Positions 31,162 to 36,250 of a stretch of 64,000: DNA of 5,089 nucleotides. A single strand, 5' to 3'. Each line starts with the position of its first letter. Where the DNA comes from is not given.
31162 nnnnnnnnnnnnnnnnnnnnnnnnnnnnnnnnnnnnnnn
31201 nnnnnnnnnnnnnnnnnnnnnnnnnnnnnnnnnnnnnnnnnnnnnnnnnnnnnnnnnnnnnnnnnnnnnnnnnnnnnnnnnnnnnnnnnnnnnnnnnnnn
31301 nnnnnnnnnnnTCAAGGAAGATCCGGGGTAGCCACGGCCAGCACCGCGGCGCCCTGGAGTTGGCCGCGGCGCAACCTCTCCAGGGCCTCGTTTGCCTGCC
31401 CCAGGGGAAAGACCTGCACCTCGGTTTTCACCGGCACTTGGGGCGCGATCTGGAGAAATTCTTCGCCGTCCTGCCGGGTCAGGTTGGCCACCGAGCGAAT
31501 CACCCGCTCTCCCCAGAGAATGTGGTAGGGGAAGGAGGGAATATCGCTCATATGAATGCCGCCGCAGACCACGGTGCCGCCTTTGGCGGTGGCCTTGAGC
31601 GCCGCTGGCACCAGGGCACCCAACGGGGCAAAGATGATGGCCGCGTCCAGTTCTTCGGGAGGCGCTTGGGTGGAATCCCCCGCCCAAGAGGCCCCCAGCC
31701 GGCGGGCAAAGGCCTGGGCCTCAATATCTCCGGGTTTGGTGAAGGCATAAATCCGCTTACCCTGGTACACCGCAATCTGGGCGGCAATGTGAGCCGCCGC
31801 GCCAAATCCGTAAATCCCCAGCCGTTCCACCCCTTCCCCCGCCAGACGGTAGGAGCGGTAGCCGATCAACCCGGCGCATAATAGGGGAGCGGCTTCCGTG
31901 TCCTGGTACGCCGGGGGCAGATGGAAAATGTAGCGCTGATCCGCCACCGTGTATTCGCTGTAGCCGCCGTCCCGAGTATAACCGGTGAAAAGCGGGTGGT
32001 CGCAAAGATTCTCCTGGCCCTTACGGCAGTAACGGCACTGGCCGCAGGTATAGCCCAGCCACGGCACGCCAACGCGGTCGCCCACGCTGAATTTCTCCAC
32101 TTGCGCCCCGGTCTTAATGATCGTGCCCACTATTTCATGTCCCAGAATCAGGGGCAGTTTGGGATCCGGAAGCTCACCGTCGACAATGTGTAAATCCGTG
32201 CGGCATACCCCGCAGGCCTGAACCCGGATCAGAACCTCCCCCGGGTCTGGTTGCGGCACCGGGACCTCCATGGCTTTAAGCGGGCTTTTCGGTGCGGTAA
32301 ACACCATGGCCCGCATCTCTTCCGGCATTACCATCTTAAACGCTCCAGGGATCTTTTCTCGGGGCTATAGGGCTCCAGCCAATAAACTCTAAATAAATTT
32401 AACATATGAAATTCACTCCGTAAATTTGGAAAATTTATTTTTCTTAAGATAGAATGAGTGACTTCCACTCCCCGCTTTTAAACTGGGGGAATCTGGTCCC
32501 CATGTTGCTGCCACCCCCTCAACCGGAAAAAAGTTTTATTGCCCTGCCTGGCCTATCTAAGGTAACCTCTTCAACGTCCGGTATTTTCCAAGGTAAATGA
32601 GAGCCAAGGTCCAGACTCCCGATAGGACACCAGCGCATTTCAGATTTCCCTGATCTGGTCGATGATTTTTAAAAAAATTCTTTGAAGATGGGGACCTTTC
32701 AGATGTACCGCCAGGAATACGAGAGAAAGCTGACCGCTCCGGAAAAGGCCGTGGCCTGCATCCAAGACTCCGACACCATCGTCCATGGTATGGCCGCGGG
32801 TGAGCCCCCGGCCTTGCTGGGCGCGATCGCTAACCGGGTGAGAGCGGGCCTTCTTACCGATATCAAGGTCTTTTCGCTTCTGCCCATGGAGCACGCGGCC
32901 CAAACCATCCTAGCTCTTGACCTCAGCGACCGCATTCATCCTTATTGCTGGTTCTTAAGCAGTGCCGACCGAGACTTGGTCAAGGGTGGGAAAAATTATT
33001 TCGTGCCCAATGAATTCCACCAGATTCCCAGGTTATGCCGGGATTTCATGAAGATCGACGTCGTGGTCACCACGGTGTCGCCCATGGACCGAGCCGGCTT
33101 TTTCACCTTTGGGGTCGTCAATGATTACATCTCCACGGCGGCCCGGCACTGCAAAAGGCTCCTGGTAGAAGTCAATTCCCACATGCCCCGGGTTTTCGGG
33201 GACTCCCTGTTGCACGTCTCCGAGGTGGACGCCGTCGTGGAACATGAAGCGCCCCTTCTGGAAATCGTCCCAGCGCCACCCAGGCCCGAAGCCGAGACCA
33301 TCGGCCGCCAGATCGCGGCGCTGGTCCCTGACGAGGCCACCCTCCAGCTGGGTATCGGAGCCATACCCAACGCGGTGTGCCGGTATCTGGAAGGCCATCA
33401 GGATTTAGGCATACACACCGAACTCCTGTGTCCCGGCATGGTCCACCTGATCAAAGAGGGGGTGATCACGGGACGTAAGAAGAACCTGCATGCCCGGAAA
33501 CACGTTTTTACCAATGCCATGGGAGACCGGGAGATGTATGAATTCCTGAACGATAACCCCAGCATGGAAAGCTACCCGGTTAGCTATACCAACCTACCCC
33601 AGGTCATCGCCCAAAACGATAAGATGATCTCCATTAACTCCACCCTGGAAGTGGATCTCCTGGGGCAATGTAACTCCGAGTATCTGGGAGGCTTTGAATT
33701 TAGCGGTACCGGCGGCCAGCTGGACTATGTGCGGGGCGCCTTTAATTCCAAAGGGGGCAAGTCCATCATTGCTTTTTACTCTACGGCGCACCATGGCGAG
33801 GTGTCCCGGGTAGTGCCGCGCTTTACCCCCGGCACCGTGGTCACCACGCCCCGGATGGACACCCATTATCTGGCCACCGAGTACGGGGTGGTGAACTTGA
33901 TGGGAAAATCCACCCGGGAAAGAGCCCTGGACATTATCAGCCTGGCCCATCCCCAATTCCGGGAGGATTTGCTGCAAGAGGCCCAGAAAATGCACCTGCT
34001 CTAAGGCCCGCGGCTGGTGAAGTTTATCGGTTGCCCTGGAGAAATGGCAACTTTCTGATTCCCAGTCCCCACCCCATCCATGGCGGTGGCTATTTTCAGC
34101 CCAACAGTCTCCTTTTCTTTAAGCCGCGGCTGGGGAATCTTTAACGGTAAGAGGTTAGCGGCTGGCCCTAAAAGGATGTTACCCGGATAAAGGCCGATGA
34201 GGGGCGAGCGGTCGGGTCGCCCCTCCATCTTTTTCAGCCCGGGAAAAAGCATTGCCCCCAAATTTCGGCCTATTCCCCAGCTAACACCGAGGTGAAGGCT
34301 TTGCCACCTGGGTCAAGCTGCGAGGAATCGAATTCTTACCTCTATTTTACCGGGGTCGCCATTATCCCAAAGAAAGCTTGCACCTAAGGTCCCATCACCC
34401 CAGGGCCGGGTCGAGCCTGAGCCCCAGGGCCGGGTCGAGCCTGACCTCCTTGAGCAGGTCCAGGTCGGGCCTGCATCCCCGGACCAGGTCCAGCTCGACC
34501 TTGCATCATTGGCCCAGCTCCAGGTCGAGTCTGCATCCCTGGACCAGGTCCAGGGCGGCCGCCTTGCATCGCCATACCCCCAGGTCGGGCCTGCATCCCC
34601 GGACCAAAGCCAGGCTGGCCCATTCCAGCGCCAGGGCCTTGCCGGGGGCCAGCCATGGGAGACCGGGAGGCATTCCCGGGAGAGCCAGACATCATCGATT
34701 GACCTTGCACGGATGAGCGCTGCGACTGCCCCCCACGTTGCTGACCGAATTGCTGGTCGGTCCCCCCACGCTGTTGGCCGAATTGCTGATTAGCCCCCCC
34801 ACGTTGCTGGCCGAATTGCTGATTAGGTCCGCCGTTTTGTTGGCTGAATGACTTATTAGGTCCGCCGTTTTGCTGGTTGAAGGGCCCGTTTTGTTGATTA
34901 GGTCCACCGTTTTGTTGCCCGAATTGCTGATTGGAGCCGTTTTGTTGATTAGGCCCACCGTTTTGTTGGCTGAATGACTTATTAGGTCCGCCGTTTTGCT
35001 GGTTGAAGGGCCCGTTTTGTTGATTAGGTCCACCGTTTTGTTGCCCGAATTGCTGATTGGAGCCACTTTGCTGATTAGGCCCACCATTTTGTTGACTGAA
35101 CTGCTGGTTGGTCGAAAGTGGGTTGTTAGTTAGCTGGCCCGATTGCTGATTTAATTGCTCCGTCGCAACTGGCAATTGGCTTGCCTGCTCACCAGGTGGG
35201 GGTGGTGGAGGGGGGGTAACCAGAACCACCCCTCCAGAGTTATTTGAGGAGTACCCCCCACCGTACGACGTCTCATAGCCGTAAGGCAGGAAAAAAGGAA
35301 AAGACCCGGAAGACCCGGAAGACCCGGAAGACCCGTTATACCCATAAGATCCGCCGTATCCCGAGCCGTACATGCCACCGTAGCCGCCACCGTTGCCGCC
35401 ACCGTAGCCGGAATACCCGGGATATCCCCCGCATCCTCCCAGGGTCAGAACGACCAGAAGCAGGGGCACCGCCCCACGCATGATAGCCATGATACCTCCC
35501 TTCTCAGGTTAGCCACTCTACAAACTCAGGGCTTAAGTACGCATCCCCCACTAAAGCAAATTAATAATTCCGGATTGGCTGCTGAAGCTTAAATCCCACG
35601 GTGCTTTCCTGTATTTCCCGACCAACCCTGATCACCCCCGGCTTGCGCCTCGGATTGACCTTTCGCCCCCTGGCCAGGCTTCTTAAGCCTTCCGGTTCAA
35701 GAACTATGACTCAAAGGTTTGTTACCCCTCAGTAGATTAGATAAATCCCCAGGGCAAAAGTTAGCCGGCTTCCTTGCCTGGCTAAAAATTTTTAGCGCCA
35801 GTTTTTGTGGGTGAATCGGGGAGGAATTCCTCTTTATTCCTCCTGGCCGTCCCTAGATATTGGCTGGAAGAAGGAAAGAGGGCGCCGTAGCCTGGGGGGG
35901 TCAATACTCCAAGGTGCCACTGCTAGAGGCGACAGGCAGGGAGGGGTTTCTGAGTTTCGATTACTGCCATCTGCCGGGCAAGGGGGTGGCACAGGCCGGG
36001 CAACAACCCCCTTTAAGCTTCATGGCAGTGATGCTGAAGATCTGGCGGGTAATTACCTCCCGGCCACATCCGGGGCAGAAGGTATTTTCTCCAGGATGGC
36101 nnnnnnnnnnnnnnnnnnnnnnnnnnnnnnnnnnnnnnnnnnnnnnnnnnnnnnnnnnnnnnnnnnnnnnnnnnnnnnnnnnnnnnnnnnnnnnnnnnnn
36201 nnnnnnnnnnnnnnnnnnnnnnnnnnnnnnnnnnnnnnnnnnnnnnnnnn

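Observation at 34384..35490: Lipoprotein made almost entirely of four different low-complexity zones, including prion-like Q/N repeats and a FUS-like G/S/Y region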

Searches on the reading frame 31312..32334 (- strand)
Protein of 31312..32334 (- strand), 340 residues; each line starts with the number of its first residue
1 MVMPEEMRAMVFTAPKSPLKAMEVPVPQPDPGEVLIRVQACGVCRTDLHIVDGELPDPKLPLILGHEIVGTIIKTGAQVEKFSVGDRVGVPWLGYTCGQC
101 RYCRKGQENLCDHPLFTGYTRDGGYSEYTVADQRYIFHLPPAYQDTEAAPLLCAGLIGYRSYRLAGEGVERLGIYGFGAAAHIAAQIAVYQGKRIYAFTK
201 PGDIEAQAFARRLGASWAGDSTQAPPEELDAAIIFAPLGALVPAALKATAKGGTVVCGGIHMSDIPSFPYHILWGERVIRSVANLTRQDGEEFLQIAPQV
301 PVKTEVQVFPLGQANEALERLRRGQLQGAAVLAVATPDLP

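Call 7: search_protein_families(library=pfam, proteins=[window:31312-32334:-], max_evalue=0.01)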
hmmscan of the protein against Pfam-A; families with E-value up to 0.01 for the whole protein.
window:31312-32334:- (340 aa): 3 families
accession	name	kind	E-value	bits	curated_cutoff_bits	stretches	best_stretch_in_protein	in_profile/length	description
PF08240.17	ADH_N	-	8.4e-36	122.8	23.5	1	31-140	2-103/104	Alcohol dehydrogenase GroES-like domain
PF00107.32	ADH_zinc_N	-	1.5e-05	25.4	31.8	1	182-295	4-125/129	Zinc-binding dehydrogenase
PF13602.12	ADH_zinc_N_2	-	0.0039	18.5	27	1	225-332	20-134/134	Zinc-binding dehydrogenase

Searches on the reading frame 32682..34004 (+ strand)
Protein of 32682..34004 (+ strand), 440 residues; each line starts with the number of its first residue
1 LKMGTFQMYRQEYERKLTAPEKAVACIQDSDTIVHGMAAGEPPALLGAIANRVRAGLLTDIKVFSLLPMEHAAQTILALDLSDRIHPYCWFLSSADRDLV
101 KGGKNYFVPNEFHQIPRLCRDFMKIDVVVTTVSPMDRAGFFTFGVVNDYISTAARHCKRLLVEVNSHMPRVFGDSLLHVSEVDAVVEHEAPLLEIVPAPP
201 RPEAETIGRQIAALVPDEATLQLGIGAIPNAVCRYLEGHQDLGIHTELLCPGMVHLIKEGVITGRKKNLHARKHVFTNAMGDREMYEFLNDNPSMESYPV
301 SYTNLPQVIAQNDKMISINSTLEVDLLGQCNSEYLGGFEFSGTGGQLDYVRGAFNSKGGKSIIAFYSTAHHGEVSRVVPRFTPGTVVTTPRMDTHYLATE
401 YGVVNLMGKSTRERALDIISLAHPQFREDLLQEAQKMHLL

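Call 7: search_protein_families(library=pfam, proteins=[window:32682-34004:+], max_evalue=0.01)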
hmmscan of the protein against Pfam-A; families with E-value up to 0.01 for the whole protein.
window:32682-34004:+ (440 aa): 2 families
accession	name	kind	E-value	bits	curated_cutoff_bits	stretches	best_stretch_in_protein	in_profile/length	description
PF13336.12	AcetylCoA_hyd_C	-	3.3e-62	209.4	23.7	1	281-434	1-154/154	Acetyl-CoA hydrolase/transferase C-terminal domain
PF02550.21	AcetylCoA_hydro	-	1.7e-16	61.3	24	1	9-196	1-197/198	Acetyl-CoA hydrolase/transferase N-terminal domain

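Call 53: find_encoding_contigs(protein=window:32703-34001:+, flank=3000, max_places=10)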
Protein window:32703-34001:+ (433 aa): 1 contig read that carries it; 1 place shown.
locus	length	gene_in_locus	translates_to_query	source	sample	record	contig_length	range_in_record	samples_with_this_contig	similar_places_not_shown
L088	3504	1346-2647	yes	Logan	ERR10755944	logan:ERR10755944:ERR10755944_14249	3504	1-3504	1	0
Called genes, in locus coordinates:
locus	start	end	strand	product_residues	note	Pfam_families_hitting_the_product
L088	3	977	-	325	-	?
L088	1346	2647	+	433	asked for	PF02550:AcetylCoA_hydro, PF13336:AcetylCoA_hyd_C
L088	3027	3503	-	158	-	?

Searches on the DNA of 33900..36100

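Call 41: search_rna_families(source=window, start=33900, end=36100, threshold=evalue, max_evalue=1)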
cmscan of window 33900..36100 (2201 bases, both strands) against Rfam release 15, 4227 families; matches with E-value up to 1: 1.
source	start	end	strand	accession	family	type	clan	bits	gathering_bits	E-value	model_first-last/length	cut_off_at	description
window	34225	34292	-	RF00464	mir-92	Gene; miRNA;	CL00137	19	47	0.18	1-80/80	no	mir-92 microRNA precursor family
